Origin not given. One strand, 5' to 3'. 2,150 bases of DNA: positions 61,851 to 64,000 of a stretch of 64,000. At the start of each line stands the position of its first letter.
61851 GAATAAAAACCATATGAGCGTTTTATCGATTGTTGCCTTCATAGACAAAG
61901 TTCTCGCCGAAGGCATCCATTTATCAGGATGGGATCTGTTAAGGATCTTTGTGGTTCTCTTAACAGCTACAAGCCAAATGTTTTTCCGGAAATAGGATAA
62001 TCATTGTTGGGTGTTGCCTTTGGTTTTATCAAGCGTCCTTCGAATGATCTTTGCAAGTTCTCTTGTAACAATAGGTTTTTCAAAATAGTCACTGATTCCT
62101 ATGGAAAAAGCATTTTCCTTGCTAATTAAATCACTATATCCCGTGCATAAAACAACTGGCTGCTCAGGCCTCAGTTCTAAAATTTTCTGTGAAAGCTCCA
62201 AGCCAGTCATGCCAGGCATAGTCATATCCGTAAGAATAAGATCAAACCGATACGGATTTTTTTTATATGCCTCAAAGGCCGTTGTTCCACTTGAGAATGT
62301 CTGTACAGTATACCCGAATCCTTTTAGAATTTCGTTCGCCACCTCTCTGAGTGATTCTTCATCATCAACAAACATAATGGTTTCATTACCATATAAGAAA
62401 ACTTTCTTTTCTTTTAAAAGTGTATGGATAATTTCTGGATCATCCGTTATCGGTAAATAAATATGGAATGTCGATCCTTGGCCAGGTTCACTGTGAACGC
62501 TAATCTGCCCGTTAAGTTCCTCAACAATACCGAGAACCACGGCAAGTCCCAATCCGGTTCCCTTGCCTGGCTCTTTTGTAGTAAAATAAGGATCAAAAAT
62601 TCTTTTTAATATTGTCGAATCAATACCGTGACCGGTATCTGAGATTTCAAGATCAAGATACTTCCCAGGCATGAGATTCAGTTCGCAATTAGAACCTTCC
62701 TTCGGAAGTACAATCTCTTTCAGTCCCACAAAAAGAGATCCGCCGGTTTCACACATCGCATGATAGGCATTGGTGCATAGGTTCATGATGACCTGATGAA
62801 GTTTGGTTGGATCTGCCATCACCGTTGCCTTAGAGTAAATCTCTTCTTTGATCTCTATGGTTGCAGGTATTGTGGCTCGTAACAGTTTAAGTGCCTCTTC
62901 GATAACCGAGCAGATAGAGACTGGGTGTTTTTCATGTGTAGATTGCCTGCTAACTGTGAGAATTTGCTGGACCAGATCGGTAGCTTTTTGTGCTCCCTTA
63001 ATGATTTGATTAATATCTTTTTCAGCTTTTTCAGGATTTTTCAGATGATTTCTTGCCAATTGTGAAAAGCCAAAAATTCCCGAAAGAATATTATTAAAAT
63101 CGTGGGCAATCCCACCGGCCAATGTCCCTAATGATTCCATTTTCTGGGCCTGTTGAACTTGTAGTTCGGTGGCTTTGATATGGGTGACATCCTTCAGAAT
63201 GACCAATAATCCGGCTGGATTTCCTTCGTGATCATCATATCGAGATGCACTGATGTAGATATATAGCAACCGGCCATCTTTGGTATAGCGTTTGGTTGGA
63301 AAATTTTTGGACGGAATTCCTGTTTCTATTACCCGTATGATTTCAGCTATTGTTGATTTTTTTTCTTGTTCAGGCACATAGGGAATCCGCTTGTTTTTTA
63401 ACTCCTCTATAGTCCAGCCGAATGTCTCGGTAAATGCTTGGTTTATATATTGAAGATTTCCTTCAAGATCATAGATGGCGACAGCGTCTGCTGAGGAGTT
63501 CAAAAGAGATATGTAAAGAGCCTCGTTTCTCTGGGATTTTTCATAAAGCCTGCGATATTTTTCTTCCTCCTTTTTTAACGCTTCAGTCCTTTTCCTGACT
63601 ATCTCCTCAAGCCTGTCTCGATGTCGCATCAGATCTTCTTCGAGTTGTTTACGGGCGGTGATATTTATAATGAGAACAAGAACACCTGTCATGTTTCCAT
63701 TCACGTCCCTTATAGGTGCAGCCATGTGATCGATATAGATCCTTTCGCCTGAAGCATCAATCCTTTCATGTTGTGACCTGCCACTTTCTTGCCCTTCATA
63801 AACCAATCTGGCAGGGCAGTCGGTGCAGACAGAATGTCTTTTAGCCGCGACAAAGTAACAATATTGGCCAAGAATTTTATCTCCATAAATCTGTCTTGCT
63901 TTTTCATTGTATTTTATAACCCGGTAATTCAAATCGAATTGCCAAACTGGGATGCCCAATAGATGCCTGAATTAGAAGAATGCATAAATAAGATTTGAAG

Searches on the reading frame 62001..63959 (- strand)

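Call 15: search_protein_families(library=pfam, proteins=[window:62001-63959:-], max_evalue=0.0001)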
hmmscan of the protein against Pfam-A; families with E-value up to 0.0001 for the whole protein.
window:62001-63959:- (652 aa): 8 families
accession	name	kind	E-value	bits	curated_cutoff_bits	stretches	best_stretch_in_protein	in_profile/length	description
PF00072.30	Response_reg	-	4e-24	85.3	30.2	1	528-639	1-110/111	Response regulator receiver domain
PF02518.31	HATPase_c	-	8.1e-23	81.4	26.4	1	383-505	2-110/111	Histidine kinase-, DNA gyrase B-, and HSP90-like ATPase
PF13426.13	PAS_9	-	8.2e-21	74.7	27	2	158-259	2-102/103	PAS domain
PF08448.16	PAS_4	-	2.7e-19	69.8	23.1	2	153-259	1-106/110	PAS fold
PF00989.32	PAS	-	3.7e-17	62.8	22.6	1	151-258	5-113/113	PAS fold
PF00512.31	HisKA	-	5.5e-10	39.6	26.9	1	277-339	2-63/66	His Kinase A (phospho-acceptor) domain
PF13188.13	PAS_8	-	2.2e-09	37.3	21.8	1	148-193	2-48/65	PAS domain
PF08447.18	PAS_3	-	3.5e-06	27.6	25.6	0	171-252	3-86/89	PAS fold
